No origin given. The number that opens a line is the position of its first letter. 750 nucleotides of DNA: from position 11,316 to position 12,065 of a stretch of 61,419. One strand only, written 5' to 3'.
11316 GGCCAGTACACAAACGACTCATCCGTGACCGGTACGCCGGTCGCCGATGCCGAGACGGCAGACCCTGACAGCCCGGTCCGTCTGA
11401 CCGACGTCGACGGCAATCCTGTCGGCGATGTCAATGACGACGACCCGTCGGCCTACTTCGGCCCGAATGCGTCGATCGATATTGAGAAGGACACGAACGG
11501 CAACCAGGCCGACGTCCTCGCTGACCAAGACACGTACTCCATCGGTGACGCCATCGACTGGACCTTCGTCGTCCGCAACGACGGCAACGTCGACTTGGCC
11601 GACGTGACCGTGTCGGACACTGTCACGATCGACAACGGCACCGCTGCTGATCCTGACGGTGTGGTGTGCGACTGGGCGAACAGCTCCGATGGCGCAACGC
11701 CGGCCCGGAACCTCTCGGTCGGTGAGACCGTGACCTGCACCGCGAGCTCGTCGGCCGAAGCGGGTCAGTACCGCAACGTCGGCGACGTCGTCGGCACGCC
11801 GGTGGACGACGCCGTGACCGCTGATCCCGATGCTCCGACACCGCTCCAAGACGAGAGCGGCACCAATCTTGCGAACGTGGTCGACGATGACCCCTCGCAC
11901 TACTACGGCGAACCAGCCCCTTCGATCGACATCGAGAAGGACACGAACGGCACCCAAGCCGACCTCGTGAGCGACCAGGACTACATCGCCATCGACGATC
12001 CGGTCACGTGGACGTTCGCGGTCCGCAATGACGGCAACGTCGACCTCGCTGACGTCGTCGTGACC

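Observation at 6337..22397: Divergently transcribed LOX-like lipoprotein and giant wall-anchored protein with one invariant Lys per repeat: candidate enzymatic surface cross-linking system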

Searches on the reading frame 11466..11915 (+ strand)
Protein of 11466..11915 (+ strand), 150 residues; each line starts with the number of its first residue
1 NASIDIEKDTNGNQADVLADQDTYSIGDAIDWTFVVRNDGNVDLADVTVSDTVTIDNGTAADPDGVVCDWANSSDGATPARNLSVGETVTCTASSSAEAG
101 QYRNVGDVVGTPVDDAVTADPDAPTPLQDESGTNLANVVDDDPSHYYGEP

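Call 17: search_solved_structures(query=A1, max_evalue=1, show_alignments=3)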
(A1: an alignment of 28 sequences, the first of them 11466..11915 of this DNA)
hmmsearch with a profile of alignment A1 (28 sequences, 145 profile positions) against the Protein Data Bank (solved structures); distinct sequences matched with E-value up to 1: 2.
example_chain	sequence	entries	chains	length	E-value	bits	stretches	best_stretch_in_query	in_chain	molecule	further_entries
4b96_A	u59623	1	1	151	0.08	16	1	24-50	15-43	CELLULOSE BINDING DOMAIN-CONTAINING PROTEIN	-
7oa7_A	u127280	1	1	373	0.41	13.7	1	23-84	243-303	PilC minor pilin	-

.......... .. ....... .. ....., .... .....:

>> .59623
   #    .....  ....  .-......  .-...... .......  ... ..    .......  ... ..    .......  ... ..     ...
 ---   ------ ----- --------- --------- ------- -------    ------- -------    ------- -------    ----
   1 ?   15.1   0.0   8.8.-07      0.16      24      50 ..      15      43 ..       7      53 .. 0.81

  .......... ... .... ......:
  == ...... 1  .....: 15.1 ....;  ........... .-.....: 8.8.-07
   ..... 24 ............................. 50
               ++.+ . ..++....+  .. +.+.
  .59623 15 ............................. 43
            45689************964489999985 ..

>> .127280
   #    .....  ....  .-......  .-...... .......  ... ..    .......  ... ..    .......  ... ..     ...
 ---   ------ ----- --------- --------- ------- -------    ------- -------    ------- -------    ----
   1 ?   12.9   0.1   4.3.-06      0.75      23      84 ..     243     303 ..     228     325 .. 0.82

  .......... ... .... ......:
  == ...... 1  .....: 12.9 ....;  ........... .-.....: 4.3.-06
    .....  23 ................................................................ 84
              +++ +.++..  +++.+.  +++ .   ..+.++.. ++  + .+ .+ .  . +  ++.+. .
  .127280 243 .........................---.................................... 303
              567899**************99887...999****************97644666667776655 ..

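Call 24: predict_structure(alignment_id=A1)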
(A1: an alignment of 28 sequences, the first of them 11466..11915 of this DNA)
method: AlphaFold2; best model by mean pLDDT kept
length: 150 residues; sequences in the alignment: 28
mean_pLDDT: 93.0   pTM: 0.87
mean pLDDT of the five models: 93.0, 92.7, 92.1, 91.3, 86.1
residues with pLDDT >= 90: 129; 70-90: 12; 50-70: 9; < 50: 0
segments of 3 or more residues with pLDDT < 50: none
pLDDT, mean of each block of 10 residues (from residue 1): 97 94 94 97 98 70 79 97 98 92 94 98 97 98 93
secondary structure, 60 per line:
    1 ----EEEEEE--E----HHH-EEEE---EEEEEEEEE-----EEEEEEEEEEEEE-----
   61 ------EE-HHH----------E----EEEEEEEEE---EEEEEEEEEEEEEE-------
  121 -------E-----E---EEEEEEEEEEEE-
elements in order: E5-10 E22-25 E29-37 E43-55 E88-96 E100-113 E138-149
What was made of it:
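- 9363..21611 (+): Stalk of 28 DUF7507 (CLIPPER_2) Ig-like domains, aa 585-4667. Much of it forms a 150-150-141-aa super-repeat. Each domain carries the K8-D51-N104 triad and two Cys. AF2 pLDDT 93 (call 24).
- On CLIPPER_2 / DUF7507 intramolecular isopeptide domain: K8 lies in the first, N104 in the penultimate and D51 in the 43-55 strand (call 24).
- In the AF2 model (pLDDT 93), K8 is on the first strand, N104 on the penultimate strand and D51 on a central strand (call 24).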

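Call 28: fold_search(model_id=the predicted structure, library=pdb)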
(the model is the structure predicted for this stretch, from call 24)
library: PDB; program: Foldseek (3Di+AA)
matches with E <= 10: 1612; with E <= 0.001: 4
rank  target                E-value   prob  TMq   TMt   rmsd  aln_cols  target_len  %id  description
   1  7fe0_A                6.7e-04  1.00  0.40  0.34  11.7       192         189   12  AvmM Catalyzes Macrocyclization in Alchivemycin A Biosynthesis (released 2021-09-01)
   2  2x9y                  7.5e-04  0.99  0.42  0.17  14.1       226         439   15  STRUCTURE OF THE PILUS BACKBONE (RRGB) FROM STREPTOCOCCUS PNEUMONIAE (released 2010-06-30)
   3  7fe5_A                7.5e-04  0.98  0.35  0.30  13.4       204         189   11  AvmM Catalyzes Macrocyclization in Alchivemycin A Biosynthesis (released 2021-09-01)
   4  2x9x                  8.3e-04  0.99  0.41  0.17  14.2       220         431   14  STRUCTURE OF THE PILUS BACKBONE (RRGB) FROM STREPTOCOCCUS PNEUMONIAE (released 2010-06-30)
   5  2x9w                  1.7e-03  0.96  0.36  0.16  13.9       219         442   13  STRUCTURE OF THE PILUS BACKBONE (RRGB) FROM STREPTOCOCCUS PNEUMONIAE (released 2010-06-30)
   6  2x9z                  2.0e-03  0.93  0.35  0.23  14.3       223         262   13  STRUCTURE OF THE PILUS BACKBONE (RRGB) FROM STREPTOCOCCUS PNEUMONIAE (released 2010-06-30)
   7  2a9a_B                2.7e-03  1.00  0.42  0.21   8.0       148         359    9  Crystal structure of recombinant chicken sulfite oxidase with the bound product, sulfate, at the active site (released 2005-08-02)
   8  9ijj_P                2.7e-03  0.97  0.34  0.13   8.7       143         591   17  In situ structure of the central apparatus in mouse sperm axoneme. (released 2025-06-04)
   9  8b5l_v                3.2e-03  1.00  0.47  0.45   6.1       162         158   10  Cryo-EM structure of ribosome-Sec61-TRAP (TRanslocon Associated Protein) translocon complex (released 2023-03-01)
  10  2kl6_MODEL_1_A        3.2e-03  1.00  0.46  0.61   6.8       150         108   14  Solution NMR structure of the CARDB domain of PF1109 from Pyrococcus furiosus. Northeast Structural Genomics C (released 2009-08-25)
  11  5fqg_A                3.3e-03  1.00  0.48  0.15   9.6       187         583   10  The details of glycolipid glycan hydrolysis by the structural analysis of a family 123 glycoside hydrolase from Clostr (released 2016-03-30)
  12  3rpk_A                3.3e-03  0.97  0.40  0.13  13.1       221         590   14  Structure of the Full-Length Major Pilin RrgB from Streptococcus pneumoniae (released 2011-06-15)
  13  8s5s                  4.1e-03  1.00  0.41  0.19  10.8       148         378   13  Crystal structure of a Sulfite dehydrogenase from Thermus thermophilus (released 2024-11-27)
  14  5fqe_A                4.4e-03  1.00  0.48  0.15   9.6       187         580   10  The details of glycolipid glycan hydrolysis by the structural analysis of a family 123 glycoside hydrolase from Clostr (released 2016-03-30)
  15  6fq0_C                4.9e-03  0.99  0.40  0.31   6.2       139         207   10  Crystal structure of the CsuC-CsuA/B chaperone-subunit preassembly complex of the archaic chaperone-usher Csu pili of  (released 2018-09-26)
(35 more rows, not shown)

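Call 42: search_protein_representatives(alignment_id=A1)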
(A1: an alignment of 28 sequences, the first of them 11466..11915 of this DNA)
Query: 28 sequences, 145 profile positions. Proteins with E-value up to 0.001 (for the whole library): 12065; up to 1e-10: 5788; up to 1e-30: 1727. The best 150 are listed.
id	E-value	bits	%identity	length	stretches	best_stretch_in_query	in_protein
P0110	0.0e+00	1874.8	-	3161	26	2-144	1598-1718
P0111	0.0e+00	1624.7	-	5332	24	2-144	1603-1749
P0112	0.0e+00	1532.4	-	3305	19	2-144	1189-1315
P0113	0.0e+00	1383.4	-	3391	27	1-144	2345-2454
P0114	0.0e+00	1328.9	-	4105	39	1-143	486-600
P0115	0.0e+00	1300.4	-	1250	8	1-144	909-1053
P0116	0.0e+00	1246.5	-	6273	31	2-144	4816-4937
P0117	0.0e+00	1162.3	-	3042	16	2-145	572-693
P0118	0.0e+00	1054.9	-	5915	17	2-144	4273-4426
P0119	0.0e+00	1039.0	-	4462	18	2-144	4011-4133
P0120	0.0e+00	999.2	-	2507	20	2-144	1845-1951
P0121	8.6e-288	956.5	-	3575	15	2-144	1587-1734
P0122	2.8e-285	948.4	-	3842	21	2-122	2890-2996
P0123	9.4e-275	914.2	-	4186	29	1-127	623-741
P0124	1.2e-247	826.3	-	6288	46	19-134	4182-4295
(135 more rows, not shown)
